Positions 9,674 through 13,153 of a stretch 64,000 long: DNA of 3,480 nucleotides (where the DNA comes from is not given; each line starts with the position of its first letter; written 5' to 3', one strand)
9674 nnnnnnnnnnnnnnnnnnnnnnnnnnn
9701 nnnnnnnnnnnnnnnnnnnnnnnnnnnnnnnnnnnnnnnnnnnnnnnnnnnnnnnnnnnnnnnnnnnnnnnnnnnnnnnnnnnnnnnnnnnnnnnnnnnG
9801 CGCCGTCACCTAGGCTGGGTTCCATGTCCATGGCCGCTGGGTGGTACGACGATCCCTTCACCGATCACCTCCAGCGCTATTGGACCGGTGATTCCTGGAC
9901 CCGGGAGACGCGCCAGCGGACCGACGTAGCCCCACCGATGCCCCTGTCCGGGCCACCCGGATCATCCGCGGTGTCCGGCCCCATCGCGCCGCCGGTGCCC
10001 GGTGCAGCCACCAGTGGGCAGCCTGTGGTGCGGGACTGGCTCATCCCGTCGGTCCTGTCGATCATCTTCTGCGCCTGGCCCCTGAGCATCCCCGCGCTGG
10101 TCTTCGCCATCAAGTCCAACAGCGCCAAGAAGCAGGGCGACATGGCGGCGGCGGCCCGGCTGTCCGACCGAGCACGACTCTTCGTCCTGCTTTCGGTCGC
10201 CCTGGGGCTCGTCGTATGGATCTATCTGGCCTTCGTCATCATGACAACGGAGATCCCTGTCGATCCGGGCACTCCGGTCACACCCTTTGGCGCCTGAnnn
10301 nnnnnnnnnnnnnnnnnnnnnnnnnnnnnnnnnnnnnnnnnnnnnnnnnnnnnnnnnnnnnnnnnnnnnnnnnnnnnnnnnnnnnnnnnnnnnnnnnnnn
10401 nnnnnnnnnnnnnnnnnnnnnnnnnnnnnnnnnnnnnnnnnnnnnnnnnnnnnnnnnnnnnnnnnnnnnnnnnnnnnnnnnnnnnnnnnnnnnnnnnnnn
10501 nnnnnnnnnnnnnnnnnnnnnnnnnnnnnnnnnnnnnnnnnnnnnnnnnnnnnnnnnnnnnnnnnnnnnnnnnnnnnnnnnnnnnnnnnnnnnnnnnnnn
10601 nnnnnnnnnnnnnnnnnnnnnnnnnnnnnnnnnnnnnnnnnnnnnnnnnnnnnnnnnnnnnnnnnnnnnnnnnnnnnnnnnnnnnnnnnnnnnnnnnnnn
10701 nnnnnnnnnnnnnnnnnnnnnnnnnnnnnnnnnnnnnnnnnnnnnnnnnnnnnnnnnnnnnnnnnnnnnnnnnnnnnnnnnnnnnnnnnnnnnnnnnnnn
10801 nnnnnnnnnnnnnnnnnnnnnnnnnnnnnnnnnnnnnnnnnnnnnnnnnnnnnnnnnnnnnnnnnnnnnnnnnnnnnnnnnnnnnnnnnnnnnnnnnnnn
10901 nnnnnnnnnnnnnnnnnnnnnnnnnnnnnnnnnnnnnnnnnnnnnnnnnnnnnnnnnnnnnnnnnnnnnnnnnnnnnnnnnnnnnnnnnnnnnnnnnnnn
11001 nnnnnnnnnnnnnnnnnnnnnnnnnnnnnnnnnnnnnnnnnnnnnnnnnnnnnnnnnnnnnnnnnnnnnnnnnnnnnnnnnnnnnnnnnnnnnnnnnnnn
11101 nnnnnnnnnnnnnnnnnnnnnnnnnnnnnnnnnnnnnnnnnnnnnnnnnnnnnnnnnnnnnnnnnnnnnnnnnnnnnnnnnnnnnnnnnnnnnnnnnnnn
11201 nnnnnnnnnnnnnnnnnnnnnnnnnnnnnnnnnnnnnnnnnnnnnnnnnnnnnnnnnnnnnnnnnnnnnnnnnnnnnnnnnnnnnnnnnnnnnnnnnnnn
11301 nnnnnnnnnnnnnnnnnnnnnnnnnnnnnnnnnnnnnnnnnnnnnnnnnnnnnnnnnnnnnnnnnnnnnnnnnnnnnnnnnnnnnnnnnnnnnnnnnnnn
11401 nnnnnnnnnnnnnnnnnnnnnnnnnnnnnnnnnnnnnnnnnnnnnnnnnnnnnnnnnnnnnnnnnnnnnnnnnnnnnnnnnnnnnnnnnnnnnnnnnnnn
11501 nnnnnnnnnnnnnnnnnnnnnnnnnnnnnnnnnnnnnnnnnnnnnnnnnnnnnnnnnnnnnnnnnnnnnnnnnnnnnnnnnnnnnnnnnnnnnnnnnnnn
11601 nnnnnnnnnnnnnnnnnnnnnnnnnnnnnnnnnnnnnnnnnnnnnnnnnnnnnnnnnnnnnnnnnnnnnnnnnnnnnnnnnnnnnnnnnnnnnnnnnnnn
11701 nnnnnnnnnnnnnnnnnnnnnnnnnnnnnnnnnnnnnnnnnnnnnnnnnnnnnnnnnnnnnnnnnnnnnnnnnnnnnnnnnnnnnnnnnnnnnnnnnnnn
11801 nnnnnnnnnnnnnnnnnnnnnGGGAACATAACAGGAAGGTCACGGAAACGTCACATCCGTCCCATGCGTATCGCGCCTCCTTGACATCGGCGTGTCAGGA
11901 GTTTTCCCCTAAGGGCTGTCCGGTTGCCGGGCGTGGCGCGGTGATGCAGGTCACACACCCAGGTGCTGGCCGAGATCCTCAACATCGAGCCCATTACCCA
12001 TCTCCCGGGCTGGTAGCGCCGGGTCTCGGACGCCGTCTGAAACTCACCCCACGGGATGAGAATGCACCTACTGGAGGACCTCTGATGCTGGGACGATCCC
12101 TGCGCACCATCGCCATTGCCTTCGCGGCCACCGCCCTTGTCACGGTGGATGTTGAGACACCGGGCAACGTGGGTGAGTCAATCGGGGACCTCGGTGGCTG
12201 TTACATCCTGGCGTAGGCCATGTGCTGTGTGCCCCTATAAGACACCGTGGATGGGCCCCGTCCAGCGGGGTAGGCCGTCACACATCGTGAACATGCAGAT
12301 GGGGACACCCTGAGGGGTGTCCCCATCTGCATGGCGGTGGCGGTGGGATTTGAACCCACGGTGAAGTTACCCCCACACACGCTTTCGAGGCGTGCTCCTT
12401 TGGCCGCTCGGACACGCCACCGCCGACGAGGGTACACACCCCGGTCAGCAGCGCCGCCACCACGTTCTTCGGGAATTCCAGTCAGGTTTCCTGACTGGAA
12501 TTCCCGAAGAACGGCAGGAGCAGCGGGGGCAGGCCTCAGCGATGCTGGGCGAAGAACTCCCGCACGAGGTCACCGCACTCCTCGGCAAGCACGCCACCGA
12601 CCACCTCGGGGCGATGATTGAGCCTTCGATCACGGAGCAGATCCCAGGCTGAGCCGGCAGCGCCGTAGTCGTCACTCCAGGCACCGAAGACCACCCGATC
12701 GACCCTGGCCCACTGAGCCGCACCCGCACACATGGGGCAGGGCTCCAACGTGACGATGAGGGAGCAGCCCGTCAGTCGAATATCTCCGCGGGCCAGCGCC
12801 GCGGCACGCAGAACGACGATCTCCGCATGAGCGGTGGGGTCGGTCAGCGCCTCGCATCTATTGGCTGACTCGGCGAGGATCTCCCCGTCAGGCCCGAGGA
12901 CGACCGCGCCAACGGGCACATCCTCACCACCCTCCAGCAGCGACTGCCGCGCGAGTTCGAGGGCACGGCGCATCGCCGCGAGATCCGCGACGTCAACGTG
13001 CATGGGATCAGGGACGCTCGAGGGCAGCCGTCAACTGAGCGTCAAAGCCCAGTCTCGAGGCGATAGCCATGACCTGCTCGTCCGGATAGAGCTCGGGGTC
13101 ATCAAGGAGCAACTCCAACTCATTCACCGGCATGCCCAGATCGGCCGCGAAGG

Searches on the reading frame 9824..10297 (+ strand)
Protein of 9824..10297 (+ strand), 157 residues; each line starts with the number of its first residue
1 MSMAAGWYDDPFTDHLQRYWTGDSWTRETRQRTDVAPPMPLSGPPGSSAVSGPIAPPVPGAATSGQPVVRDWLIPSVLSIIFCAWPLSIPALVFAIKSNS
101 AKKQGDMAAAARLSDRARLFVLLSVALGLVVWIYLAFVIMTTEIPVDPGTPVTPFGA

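Call 11: search_protein_families(library=pfam, proteins=[window:9824-10297:+], max_evalue=0.0001)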
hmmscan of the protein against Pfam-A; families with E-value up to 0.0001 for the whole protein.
window:9824-10297:+ (157 aa): 2 families
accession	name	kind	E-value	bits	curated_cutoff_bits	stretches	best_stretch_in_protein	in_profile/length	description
PF04505.17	CD225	-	1e-20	74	27.1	1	70-134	3-67/68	Interferon-induced transmembrane protein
PF10708.14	DUF2510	-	1.5e-08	34.6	24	1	5-36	1-33/35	Protein of unknown function (DUF2510)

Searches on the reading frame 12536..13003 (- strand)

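Call 82: search_protein_families(library=pfam, proteins=[window:12536-13003:-], max_evalue=0.001)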
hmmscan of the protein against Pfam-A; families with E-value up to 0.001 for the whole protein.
window:12536-13003:- (155 aa): 3 families
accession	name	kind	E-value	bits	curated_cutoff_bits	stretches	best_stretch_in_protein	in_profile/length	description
PF14437.12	MafB19-deam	-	6.3e-26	91.4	27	1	8-155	4-142/142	MafB19-like deaminase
PF00383.29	dCMP_cyt_deam_1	-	5.1e-25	87.8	25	1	8-107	5-101/102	Cytidine and deoxycytidylate deaminase zinc-binding region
PF14439.12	Bd3614-deam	-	1.3e-06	28.8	38.5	1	28-102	7-80/113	Bd3614-like deaminase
